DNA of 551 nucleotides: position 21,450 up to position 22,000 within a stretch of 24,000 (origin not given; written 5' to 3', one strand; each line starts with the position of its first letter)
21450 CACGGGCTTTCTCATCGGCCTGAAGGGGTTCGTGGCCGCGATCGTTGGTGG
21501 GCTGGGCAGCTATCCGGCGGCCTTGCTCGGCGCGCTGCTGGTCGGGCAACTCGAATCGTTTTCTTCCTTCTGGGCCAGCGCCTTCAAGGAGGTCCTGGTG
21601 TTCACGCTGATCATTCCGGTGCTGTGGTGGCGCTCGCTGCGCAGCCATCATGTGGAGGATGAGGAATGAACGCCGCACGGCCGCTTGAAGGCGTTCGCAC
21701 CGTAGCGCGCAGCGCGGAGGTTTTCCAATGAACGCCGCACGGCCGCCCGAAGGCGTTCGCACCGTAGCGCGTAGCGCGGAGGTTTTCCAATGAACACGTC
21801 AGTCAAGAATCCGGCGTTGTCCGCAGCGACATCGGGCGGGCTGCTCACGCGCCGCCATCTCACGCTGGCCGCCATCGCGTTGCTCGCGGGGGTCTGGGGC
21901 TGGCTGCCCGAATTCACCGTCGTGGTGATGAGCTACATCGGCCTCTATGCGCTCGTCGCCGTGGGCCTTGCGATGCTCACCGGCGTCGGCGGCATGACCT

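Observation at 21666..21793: Two tandem 62-bp units form a relay of ATGA-coupled 21-codon mini-ORFs between two ABC permease genes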

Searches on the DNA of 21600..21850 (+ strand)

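Call 25: search_dna_similar(query=window:21728-21793:+, collection=plasmids, mode=distant, max_evalue=1, max_rows=40)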
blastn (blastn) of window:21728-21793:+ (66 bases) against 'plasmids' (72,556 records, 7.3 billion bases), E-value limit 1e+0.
Records with a match: 6; places in all: 7; records where one place covers at least 80% of the query: 2.
Best place of each record, by identity: 95-99% 1; 80-90% 4; 60-80% 1.
By first word of the organism name: Variovorax 2; Cupriavidus 2; Streptomyces 1; Pontibrevibacter 1.
By predicted mobility (MOB-suite, as given by PLSDB): non-mobilizable 4; mobilizable 2.
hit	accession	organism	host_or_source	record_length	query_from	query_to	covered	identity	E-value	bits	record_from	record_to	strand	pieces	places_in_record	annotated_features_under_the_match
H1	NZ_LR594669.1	Variovorax sp. SRS16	linuron-contaminated soil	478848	1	57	86%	87.7%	7e-11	73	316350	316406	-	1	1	none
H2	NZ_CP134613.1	Streptomyces sp. ITFR-6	Ips typographus,whole organism,Ips ...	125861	2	55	82%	78.9%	4e-1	39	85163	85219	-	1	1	hypothetical protein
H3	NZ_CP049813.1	Pontibrevibacter nitratireducens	-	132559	3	39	56%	86.5%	4e-1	39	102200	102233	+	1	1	LEPR-XLL domain-containing protein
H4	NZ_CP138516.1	Variovorax paradoxus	Legume root,PacBio whole genome assembly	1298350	1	28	42%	96.4%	3e-3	47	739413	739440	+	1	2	none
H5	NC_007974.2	Cupriavidus metallidurans CH34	-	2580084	6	36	47%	87.1%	4e-1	39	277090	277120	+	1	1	none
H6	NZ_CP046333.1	Cupriavidus metallidurans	sedimentation pond in a zinc factory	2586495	6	36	47%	87.1%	4e-1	39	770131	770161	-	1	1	none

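Call 26: get_annotated_region(hit=H1, flank=1500)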
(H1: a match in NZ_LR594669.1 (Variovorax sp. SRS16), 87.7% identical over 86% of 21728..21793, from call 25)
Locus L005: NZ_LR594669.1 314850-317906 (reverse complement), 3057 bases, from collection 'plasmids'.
description: Variovorax sp. SRS16 plasmid 4
organism: Variovorax sp. SRS16 (NCBI taxid 282217)
taxonomy: Bacteria; Pseudomonadota; Betaproteobacteria; Burkholderiales; Comamonadaceae; Variovorax; Variovorax sp. SRS16
host: -; source: linuron-contaminated soil; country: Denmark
typing (MOB-suite, as given by PLSDB): non-mobilizable
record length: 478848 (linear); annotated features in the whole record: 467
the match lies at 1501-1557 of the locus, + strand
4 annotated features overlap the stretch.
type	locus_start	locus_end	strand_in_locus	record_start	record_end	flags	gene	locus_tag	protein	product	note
CDS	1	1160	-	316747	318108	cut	-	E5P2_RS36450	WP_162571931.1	biotin carboxylase N-terminal domain-containing protein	-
CDS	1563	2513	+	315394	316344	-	-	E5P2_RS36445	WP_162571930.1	alpha/beta hydrolase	-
CDS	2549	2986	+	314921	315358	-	-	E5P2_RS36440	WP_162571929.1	hypothetical protein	-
CDS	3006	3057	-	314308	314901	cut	-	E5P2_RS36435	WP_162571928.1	MarR family transcriptional regulator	-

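Call 27: get_annotated_region(hit=H4, flank=1500)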
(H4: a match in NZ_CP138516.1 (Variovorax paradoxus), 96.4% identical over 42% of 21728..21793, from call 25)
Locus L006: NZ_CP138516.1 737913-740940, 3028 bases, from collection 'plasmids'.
description: Variovorax paradoxus strain 2u118 plasmid unnamed, complete sequence
organism: Variovorax paradoxus (NCBI taxid 34073)
taxonomy: Bacteria; Pseudomonadota; Betaproteobacteria; Burkholderiales; Comamonadaceae; Variovorax; Variovorax paradoxus
host: -; source: Legume root,PacBio whole genome assembly; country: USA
typing (MOB-suite, as given by PLSDB): non-mobilizable
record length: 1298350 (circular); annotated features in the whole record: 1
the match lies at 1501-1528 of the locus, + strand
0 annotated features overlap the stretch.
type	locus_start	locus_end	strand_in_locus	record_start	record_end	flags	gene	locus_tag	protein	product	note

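Call 57: build_rna_model(alignment_id=A4, structure=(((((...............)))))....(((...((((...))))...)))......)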
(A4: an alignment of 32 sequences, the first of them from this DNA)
Model R1 built from alignment A4 (32 sequences, 58 columns); structure: as given.
model positions 58; base pairs 12; branch points 1; effective number of sequences 2.9; information 0.961 bits per position. Calibrated on 0.2 Mb of random sequence (short: E-values are rough).
structure used (alignment columns):
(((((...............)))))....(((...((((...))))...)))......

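Call 59: search_with_rna_model(model_id=R1, sources=[window, L002, L003, L004, L005, L006, L007, L008, L009, L010, L011, L012, L013, L014, L015, L016, L017, L018, L019, L020, L021, L022, L023, L024, L025, L026, L027, L028, L029, L030, L031, L032, L033, L034, L035, L036, L037, L038, L039, L040, L041, L042, L043, L044, L045, L046, L047, L048, L049, L050, L051, L052, L053, L054, L055, L056, L057, L058, L059, L060, L061, L062, L063, L064, L065, L066, L067, L068, L069, L070, L071, L072, L073, L074, L075, L076, L077, L078, L079, L080, L081, L082, L083, L084, L085, L086, L087, L088, L089, L090, L091, L092, L093, L094, L095, L096, L097, L098, L099, L100], max_evalue=0.01)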
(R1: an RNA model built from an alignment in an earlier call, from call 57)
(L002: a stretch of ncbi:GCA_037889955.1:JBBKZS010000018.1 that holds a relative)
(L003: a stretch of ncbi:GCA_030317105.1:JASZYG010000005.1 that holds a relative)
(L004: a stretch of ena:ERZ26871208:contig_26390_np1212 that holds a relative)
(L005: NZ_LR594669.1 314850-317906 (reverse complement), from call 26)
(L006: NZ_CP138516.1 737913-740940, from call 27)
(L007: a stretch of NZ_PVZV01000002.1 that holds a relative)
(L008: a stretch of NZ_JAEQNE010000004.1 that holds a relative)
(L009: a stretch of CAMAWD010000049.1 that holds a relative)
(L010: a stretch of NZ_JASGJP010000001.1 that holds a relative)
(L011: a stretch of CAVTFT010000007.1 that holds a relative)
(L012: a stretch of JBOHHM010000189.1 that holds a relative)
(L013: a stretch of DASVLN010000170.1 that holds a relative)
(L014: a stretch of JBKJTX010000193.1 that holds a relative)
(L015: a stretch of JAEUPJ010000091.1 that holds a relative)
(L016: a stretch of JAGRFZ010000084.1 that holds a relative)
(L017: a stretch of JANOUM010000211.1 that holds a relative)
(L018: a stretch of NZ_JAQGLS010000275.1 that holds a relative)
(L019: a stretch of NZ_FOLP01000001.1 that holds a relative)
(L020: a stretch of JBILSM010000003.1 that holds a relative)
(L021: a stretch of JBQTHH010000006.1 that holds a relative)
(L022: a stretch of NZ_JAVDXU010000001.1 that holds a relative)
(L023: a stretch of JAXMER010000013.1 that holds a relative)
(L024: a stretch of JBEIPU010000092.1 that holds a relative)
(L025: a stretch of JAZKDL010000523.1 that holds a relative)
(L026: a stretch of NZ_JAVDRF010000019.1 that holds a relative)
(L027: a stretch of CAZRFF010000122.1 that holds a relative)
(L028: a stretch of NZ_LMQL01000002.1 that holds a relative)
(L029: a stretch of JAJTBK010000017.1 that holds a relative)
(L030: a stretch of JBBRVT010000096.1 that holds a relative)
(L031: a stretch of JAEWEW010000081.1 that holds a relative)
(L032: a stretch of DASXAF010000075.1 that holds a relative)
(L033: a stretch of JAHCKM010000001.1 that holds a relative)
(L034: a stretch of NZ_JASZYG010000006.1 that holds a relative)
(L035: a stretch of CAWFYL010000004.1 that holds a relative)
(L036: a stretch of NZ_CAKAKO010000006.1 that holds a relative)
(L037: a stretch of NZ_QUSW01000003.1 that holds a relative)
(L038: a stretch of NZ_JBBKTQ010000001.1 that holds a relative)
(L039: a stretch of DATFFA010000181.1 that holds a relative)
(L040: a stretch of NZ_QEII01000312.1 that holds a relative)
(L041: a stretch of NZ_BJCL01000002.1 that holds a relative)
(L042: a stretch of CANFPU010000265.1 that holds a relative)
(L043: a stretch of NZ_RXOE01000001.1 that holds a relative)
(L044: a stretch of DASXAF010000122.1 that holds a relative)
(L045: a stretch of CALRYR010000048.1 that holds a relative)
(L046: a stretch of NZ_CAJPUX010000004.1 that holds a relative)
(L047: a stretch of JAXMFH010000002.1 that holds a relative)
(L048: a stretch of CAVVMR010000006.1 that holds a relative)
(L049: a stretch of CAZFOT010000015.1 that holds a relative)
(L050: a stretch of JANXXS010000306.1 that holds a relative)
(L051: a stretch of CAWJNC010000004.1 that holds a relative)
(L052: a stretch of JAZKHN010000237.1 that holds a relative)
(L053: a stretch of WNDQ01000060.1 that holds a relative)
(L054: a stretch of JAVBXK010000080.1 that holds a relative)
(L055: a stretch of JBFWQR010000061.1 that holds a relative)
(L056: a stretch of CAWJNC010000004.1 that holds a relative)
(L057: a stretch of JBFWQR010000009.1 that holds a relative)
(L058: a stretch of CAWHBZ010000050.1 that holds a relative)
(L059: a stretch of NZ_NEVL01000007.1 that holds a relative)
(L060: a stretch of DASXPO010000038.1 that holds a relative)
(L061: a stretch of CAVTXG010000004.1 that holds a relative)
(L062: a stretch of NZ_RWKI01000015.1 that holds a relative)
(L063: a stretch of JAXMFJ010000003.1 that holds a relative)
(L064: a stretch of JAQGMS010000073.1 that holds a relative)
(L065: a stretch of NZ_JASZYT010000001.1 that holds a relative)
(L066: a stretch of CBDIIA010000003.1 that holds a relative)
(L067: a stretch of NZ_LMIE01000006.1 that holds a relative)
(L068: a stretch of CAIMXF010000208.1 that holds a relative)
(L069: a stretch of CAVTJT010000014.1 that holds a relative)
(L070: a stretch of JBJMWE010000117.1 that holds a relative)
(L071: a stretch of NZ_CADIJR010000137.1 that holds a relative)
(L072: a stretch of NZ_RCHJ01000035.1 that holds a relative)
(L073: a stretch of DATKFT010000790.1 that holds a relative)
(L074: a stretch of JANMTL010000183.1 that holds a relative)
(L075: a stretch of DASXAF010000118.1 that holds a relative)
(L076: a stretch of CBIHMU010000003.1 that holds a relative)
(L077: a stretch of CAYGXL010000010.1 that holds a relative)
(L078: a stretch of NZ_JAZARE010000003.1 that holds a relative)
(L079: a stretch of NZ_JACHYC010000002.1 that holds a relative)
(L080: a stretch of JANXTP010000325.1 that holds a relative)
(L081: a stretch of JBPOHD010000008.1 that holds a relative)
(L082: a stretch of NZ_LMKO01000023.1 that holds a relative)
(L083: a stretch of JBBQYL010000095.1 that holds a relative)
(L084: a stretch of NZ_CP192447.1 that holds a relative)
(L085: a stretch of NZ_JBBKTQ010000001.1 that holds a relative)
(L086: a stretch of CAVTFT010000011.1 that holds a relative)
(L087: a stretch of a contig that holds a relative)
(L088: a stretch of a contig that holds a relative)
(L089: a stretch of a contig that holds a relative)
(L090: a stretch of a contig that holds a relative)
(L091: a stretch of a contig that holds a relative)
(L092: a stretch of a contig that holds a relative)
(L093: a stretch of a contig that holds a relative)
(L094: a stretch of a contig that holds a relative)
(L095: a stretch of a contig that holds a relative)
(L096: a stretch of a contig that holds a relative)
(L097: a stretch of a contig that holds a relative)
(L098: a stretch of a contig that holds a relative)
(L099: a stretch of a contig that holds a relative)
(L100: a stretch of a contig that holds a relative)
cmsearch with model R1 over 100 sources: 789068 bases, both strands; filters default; matches with E-value up to 0.01: 117.
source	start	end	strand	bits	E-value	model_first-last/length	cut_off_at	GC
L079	5040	5097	+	86.8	6.9e-15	1-58/58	no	0.76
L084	1219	1276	-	85.8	1.1e-14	1-58/58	no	0.74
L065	4821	4878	+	85.8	1.1e-14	1-58/58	no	0.76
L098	5945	6002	+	85.5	1.3e-14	1-58/58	no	0.78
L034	5474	5531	-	84.8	1.8e-14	1-58/58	no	0.79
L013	1006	1063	+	84.6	1.9e-14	1-58/58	no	0.72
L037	3686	3743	+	84.4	2.1e-14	1-58/58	no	0.81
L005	1505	1562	+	84.4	2.1e-14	1-58/58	no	0.81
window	21732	21789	+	84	2.6e-14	1-58/58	no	0.71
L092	2056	2113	+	80.9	1.1e-13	1-58/58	no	0.84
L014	2567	2624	+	80.2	1.5e-13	1-58/58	no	0.71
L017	234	291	+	79.2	2.4e-13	1-58/58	no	0.74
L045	2394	2451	-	79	2.7e-13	1-58/58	no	0.81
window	21670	21727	+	78.9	2.9e-13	1-58/58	no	0.69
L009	2472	2529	+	78.9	2.9e-13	1-58/58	no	0.76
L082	611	668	-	78.6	3.3e-13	1-58/58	no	0.69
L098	6008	6065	+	78.1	4e-13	1-58/58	no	0.78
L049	1614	1671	+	76.9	7.2e-13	1-58/58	no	0.72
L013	1068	1125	+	75.1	1.7e-12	1-58/58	no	0.74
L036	1327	1384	-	75.1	1.7e-12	1-58/58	no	0.78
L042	2578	2635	+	74.8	2e-12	1-58/58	no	0.76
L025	5817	5874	+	73.4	3.8e-12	1-58/58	no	0.81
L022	3897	3954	+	70.9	1.2e-11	1-58/58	no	0.76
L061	4014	4072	+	68.5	3.8e-11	1-58/58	no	0.81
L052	1469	1518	+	68.1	4.5e-11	1-50/58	3'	0.74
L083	4455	4511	+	65.8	1.3e-10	1-58/58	no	0.77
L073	2377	2435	-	65.7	1.4e-10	1-58/58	no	0.8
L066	4392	4447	+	65.6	1.5e-10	1-58/58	no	0.75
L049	1676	1734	+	60.7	1.5e-09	1-58/58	no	0.8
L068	122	179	+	59.4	2.8e-09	1-58/58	no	0.81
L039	1773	1828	+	58.4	4.5e-09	1-58/58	no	0.8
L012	2618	2676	+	57.5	6.8e-09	1-58/58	no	0.75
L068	60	117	+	57.1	8.1e-09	1-58/58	no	0.81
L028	4129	4174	-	55.3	1.9e-08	1-58/58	no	0.8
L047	7481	7534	-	49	3.6e-07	1-58/58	no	0.81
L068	1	55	+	48.2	5.5e-07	4-58/58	5'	0.78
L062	4651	4704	-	47.9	6.3e-07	1-58/58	no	0.83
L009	2409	2467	+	47.7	6.8e-07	1-58/58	no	0.73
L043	721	775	-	47.1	9.3e-07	1-58/58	no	0.8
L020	2219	2275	+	44.6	2.9e-06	1-58/58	no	0.79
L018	5229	5286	+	44.6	2.9e-06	1-58/58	no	0.83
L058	539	599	+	43.8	4.2e-06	1-58/58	no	0.8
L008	640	697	+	42.4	8.3e-06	1-58/58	no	0.88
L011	1693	1747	+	41.9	1.1e-05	1-58/58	no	0.84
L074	3104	3137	-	40.7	1.9e-05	1-58/58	no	0.82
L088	2968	3024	+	39.4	3.4e-05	1-58/58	no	0.77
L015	6189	6244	+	38.9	4.3e-05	1-58/58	no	0.8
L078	2266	2321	-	38.9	4.4e-05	1-58/58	no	0.8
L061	3379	3428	-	38.8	4.5e-05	1-58/58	no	0.8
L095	5231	5287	+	38.6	4.9e-05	1-58/58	no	0.79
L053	5575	5614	-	38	6.6e-05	1-58/58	no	0.85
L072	1893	1948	-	37.7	7.6e-05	1-58/58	no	0.8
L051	3977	4031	-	37.4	8.6e-05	1-58/58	no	0.82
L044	1138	1185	-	36.9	0.00011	1-58/58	no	0.79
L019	3457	3537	+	36.8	0.00012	1-58/58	no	0.72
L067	3618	3673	-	36.7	0.00012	1-58/58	no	0.77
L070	1127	1173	-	36.6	0.00013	1-58/58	no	0.79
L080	6879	6915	+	36.5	0.00013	1-58/58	no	0.78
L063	101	140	-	36.4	0.00014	1-58/58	no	0.77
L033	7138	7192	+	36.3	0.00015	1-58/58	no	0.78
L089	7739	7790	-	36.2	0.00015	1-58/58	no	0.83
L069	3879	3911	+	36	0.00017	1-58/58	no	0.82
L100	1194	1228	-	35.8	0.00019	1-58/58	no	0.83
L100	1267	1303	-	35.8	0.00019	1-58/58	no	0.84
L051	3917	3953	-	35.7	0.00019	1-58/58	no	0.84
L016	3007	3062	+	35.6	0.0002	1-58/58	no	0.77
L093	2619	2654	-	35.6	0.00021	1-58/58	no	0.83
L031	6000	6052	+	35.6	0.00021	1-58/58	no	0.81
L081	2207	2240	+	35.5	0.00022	1-58/58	no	0.79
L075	6930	6970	-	35.3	0.00024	1-58/58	no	0.78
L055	3183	3237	+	35.2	0.00025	1-58/58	no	0.82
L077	1748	1786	-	35.1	0.00026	1-58/58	no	0.79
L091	988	1060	-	35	0.00027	1-58/58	no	0.75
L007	2792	2831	-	34.9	0.00028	1-58/58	no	0.73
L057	4148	4185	+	34.6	0.00032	1-58/58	no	0.84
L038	2908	2964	-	34.5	0.00034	1-58/58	no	0.84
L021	2146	2182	-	33.6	0.00054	1-58/58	no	0.84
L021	2062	2098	-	33.6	0.00054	1-58/58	no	0.84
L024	7604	7653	+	33.4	0.00059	1-58/58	no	0.8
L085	6447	6482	-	33.2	0.00064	1-58/58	no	0.81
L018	1880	1916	+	33.1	0.00065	1-58/58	no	0.81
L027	2801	2837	+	32.9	0.00074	1-58/58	no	0.84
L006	1505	1586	+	32.8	0.00077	1-58/58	no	0.71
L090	4957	4993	-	32.8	0.00077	1-58/58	no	0.84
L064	4967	5022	+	32.6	0.00084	1-58/58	no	0.79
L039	5812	5847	-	32.6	0.00085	1-58/58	no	0.86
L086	2806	2848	-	32.4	0.00091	1-58/58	no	0.74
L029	3099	3135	+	32.4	0.00092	1-58/58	no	0.84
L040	4935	4970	+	32.4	0.00094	1-58/58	no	0.86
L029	937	974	+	32.2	0.001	1-58/58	no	0.84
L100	2470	2506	-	32.1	0.001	1-58/58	no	0.78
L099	5917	5952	+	31.5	0.0014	1-58/58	no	0.83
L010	4872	4922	-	31.4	0.0015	1-58/58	no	0.84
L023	1923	1947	-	31.4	0.0015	1-25/58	no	0.92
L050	2645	2669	-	31.4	0.0015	1-25/58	no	0.92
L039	5679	5763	-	31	0.0018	1-58/58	no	0.72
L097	7152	7207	-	30.8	0.0019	1-58/58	no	0.82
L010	4801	4838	-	30.8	0.002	1-58/58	no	0.84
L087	775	830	-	30.6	0.0021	1-58/58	no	0.8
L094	4637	4691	+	29.8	0.0032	1-58/58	no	0.78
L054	2933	2997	+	29.8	0.0032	1-58/58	no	0.63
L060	6089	6130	-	29.7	0.0032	1-58/58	no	0.71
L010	6370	6392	-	29.7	0.0032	2-24/58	no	0.91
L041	3857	3879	-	29.7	0.0032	2-24/58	no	0.91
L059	6294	6316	-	29.7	0.0032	2-24/58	no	0.91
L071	6623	6645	+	29.7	0.0032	2-24/58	no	0.91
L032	7364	7410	+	29.5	0.0035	1-58/58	no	0.81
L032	7463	7503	-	29.3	0.004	1-58/58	no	0.73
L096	7281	7324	+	29.2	0.0041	1-58/58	no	0.8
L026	1187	1222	+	29.1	0.0044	1-58/58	no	0.83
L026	1019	1054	+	29.1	0.0044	1-58/58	no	0.83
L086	2856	2880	-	28.8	0.0051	1-25/58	no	0.84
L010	7420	7475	+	28.4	0.0061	1-58/58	no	0.79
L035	6481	6529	+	28.3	0.0063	1-58/58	no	0.78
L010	6440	6477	-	28.2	0.0068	1-58/58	no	0.84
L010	4701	4754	-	27.6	0.0087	1-58/58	no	0.83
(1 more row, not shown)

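Call 60: search_with_rna_model(model_id=R1, sources=[L101, L102, L103, L104, L105, L106, L107, L108, L109, L110, L111, L112, L113, L114, L115, L116, L117, L118, L119, L120, L121, L122, L123, L124, L125, L126], max_evalue=0.01)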
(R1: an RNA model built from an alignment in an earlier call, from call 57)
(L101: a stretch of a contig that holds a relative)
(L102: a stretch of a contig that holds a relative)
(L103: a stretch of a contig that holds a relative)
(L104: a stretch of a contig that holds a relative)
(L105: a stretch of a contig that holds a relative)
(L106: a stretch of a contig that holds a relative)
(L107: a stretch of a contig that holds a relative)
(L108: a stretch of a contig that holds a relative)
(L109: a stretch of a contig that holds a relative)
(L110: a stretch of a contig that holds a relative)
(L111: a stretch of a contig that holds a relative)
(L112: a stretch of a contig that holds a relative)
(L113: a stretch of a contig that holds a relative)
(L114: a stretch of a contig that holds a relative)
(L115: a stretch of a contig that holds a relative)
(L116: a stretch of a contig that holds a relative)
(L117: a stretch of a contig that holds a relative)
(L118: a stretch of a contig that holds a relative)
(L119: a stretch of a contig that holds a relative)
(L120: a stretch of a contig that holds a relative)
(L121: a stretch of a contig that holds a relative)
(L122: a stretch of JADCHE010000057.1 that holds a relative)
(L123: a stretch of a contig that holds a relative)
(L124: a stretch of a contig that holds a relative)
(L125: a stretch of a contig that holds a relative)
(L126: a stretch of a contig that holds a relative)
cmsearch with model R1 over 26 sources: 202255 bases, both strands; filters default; matches with E-value up to 0.01: 36.
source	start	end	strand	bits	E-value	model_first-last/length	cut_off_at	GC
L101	7456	7513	-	87.5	1.3e-15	1-58/58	no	0.78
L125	2361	2418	-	87.1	1.5e-15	1-58/58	no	0.78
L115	5237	5294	-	85.8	2.8e-15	1-58/58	no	0.76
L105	6534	6591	-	84.7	4.7e-15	1-58/58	no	0.76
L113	5794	5851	-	84.4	5.4e-15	1-58/58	no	0.78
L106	4342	4399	+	82.7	1.2e-14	1-58/58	no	0.81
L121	3380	3437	+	78.8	7.6e-14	1-58/58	no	0.81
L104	5822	5879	+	76.7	2e-13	1-58/58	no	0.78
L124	4195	4250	+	60.5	4.2e-10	1-58/58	no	0.82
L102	6464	6522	+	53.1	1.4e-08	1-58/58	no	0.81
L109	2015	2069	-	47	2.5e-07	1-58/58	no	0.84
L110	2870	2927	+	42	2.6e-06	1-58/58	no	0.83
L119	145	196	+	41.1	4e-06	1-58/58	no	0.81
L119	75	126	+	41.1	4e-06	1-58/58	no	0.81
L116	5460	5514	+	39.9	7e-06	1-58/58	no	0.8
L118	7499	7548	-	38.7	1.2e-05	1-58/58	no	0.82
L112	5402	5482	-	36.1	4.1e-05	1-58/58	no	0.73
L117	2787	2835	-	35.5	5.5e-05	1-58/58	no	0.8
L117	2686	2725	-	35.2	6.3e-05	1-58/58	no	0.77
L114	6723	6773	+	35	6.8e-05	1-58/58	no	0.78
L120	503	538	-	34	0.00011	1-58/58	no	0.86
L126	3174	3226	+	33.7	0.00013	1-58/58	no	0.85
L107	19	43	-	33.6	0.00013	1-25/58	no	0.92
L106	4280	4336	+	33.5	0.00014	1-58/58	no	0.7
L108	2913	2948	+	32.9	0.00019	1-58/58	no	0.83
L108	3000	3035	+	32.9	0.00019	1-58/58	no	0.83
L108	3087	3122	+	32.9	0.00019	1-58/58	no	0.83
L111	5968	6004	+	32.4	0.00024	1-58/58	no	0.84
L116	6514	6569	+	32.4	0.00024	1-58/58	no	0.86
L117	1097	1145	-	32.2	0.00026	1-58/58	no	0.78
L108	1893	1947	+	31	0.00046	1-58/58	no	0.76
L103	5339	5375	-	30.2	0.00068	1-58/58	no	0.86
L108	1956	2010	+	30.1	0.00069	1-58/58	no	0.8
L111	6053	6075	+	29.6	0.00089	2-24/58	no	0.87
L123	6699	6737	-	29.4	0.00099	1-58/58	no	0.85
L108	1828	1884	+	27.5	0.0024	1-58/58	no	0.77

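Call 82: search_rna_families(source=window, start=21600, end=21850, threshold=evalue, max_evalue=10)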
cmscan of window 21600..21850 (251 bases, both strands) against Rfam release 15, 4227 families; matches with E-value up to 10: 1.
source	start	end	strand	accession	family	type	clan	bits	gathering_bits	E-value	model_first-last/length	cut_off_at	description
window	21664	21758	+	RF02474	GlsR5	Gene; snRNA; snoRNA; CD-box;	-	11.8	100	2.1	1-89/89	no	Small nucleolar RNA GlsR5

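Call 83: search_rna_families(sources=[L059, L085, L108], threshold=gathering)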
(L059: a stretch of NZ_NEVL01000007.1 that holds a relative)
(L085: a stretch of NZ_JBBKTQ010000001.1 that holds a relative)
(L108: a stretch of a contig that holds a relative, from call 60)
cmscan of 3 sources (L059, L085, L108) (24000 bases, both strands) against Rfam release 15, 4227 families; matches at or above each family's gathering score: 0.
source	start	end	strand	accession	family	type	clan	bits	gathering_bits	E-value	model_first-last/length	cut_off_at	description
